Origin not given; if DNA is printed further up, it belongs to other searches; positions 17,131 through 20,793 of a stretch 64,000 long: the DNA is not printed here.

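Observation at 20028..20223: Degenerate J-domain-like modules (HPD lost) recur in three different proteins of the cluster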

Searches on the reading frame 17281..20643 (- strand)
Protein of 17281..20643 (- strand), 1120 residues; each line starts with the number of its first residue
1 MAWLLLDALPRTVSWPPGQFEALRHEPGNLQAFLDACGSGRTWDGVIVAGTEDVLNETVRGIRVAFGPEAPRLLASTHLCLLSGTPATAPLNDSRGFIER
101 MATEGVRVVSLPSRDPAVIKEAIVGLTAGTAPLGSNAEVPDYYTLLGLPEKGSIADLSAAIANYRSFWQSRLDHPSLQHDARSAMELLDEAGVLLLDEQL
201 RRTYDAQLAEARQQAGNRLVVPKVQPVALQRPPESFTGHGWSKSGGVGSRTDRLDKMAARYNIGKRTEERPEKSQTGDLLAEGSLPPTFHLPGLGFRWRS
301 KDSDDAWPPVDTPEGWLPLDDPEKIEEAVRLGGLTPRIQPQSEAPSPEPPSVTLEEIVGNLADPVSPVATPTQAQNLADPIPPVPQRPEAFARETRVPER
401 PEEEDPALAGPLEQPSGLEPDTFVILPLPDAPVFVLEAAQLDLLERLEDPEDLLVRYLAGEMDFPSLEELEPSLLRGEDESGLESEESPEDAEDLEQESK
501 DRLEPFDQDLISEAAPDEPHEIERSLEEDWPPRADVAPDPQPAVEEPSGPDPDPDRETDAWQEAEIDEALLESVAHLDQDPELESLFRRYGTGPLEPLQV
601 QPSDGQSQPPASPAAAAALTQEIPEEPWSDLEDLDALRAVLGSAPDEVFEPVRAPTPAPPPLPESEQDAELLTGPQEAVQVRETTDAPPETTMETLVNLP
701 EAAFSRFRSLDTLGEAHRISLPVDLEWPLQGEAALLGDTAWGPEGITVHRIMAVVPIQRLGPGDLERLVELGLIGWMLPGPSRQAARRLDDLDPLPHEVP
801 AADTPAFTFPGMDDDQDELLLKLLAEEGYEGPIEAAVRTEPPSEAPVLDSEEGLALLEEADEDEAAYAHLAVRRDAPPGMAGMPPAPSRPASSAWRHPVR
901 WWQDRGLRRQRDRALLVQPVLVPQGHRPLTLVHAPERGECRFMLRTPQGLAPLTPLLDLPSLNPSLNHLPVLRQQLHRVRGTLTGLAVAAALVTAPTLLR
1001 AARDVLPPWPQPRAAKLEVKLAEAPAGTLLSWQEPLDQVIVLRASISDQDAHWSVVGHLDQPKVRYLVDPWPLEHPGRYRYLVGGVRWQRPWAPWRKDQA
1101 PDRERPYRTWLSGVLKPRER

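Call 7: search_protein_families(library=pfam, proteins=[window:17281-20643:-], max_evalue=0.1)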
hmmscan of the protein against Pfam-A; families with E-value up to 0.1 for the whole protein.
window:17281-20643:- (1120 aa): 0 families

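Call 11: search_protein_families(library=ncbifam, proteins=[window:17281-20643:-], max_evalue=0.01)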
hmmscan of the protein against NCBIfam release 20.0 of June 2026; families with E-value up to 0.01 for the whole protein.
window:17281-20643:- (1120 aa): 0 families

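Call 16: find_homologous_proteins(query=window:17281-20643:-)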
Query window:17281-20643:- (1120 aa): 3 proteins with E <= 0.001 among 8000 candidates.
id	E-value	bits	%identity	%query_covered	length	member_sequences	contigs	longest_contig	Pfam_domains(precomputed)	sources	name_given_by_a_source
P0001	0.0e+0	2499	100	100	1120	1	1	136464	-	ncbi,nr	ncbi:MAG: hypothetical protein VKO21_03615 [Candidatus Sericytochromatia bacterium]|nr:hypothetical 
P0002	0.0e+0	1160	53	100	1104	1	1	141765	-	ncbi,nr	ncbi:MAG: hypothetical protein VKO64_10220 [Candidatus Sericytochromatia bacterium]|nr:hypothetical 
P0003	0.0e+0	1114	50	100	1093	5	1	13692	-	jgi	jgi:hypothetical protein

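Call 18: find_encoding_contigs(protein=P0002, flank=10000, max_places=4)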
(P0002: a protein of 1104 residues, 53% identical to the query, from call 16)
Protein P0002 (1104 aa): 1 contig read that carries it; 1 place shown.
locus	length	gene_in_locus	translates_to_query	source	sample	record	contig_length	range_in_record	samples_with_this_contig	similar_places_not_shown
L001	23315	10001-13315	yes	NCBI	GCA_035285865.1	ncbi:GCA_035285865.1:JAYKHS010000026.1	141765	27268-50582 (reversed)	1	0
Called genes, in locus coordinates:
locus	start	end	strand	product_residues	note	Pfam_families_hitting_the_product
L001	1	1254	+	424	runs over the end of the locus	PF01018:GTP1_OBG, PF01926:MMR_HSR1, PF02421:FeoB_N, PF09269:DUF1967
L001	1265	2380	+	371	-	PF00696:AA_kinase, PF01472:PUA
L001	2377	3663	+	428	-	PF00171:Aldedh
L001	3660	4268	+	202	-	PF01467:CTP_transf_like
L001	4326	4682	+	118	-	PF02410:RsfS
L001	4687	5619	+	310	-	PF00892:EamA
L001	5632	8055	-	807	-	PF00133:tRNA-synt_1, PF01406:tRNA-synt_1e (faint), PF09334:tRNA-synt_1g, PF13603:tRNA-synt_1_2, PF00133:tRNA-synt_1, PF09334:tRNA-synt_1g (weak), PF08264:Anticodon_1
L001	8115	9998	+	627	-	-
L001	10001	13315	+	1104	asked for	-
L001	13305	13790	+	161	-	PF13302:Acetyltransf_3, PF00583:Acetyltransf_1, PF13508:Acetyltransf_7, PF08445:FR47, PF13673:Acetyltransf_10 (weak)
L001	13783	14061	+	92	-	-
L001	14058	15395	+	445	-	-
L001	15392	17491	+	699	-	-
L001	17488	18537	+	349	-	PF13181:TPR_8 (faint), PF00515:TPR_1 (faint), PF13432:TPR_16, PF14559:TPR_19 (weak), PF07719:TPR_2 (weak)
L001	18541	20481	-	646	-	PF07719:TPR_2 (faint), PF13414:TPR_11 (faint), PF13176:TPR_7 (faint), PF13428:TPR_14 (faint), PF13432:TPR_16 (weak), PF14559:TPR_19 (weak), PF13429:TPR_15, PF14559:TPR_19, +7 more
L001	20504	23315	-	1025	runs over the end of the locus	PF00873:ACR_tran, PF03176:MMPL (weak)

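Call 19: find_encoding_contigs(protein=P0003, flank=10000, max_places=6)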
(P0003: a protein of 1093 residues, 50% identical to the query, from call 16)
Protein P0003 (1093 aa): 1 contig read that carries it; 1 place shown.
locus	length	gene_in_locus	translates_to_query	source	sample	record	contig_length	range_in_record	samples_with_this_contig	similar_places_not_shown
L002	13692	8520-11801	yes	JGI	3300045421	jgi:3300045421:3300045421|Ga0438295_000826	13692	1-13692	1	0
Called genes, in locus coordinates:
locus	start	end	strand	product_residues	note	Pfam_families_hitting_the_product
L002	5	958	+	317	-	PF00696:AA_kinase, PF01472:PUA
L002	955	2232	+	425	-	PF00171:Aldedh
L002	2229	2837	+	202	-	PF01467:CTP_transf_like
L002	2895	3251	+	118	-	PF02410:RsfS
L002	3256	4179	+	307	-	PF00892:EamA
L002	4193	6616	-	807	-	PF00133:tRNA-synt_1, PF01406:tRNA-synt_1e (faint), PF09334:tRNA-synt_1g, PF13603:tRNA-synt_1_2, PF00133:tRNA-synt_1, PF09334:tRNA-synt_1g (weak), PF08264:Anticodon_1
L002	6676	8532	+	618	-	-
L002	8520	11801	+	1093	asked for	-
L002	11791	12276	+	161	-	PF13302:Acetyltransf_3 (weak), PF00583:Acetyltransf_1, PF13508:Acetyltransf_7, PF08445:FR47 (weak), PF13673:Acetyltransf_10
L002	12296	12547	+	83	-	-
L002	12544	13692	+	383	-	?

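Call 25: find_related_loci(query=A1, collection=genome_contigs, flank=10000)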
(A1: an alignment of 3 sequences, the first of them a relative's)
Query A1 (1120 aa) in genome_contigs; peptide patterns used: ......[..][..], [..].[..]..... (x = any residue, [..] = any of these).
120 stretches matched a pattern; 3 encode a relative of the query (tblastn E <= 1e-3); 3 distinct loci.
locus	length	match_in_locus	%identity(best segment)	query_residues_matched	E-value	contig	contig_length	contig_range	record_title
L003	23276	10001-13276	53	1-1115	0e+0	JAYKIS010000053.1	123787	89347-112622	MAG: Candidatus Sericytochromatia bacterium isolate 593175 NODE_25884981, whole genome shotgun sequence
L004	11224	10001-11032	63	1-344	1e-133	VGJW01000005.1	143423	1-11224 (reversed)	MAG: Candidatus Tanganyikabacteria bacterium isolate K_Offshore_40m_m2_103 K_Offshore_40m_m2_103_Ga0194133_10000152, who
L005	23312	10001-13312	53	1-1120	0e+0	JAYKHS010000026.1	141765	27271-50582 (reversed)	MAG: Candidatus Sericytochromatia bacterium isolate 243584 NODE_26485461, whole genome shotgun sequence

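Call 108: search_protein_families(library=pfam, proteins=[L001:15392-17491:+, L003:15365-17464:+], max_evalue=5)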
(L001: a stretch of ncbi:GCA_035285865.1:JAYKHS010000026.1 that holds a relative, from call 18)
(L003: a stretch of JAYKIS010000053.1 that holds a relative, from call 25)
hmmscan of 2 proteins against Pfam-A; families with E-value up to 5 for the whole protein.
L001:15392-17491:+ (699 aa): 1 family
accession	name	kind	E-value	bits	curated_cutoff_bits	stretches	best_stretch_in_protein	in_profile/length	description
PF12773.13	DZR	-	0.0041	17.7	27.3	1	665-691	7-33/45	Double zinc ribbon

L003:15365-17464:+ (700 aa): 2 families
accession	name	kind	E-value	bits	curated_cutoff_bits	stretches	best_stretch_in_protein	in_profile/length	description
PF12773.13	DZR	-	0.08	13.6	27.3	1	667-692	8-33/45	Double zinc ribbon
PF20060.4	DUF6459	-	2.9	8.7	27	1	549-583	66-100/105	Family of unknown function (DUF6459)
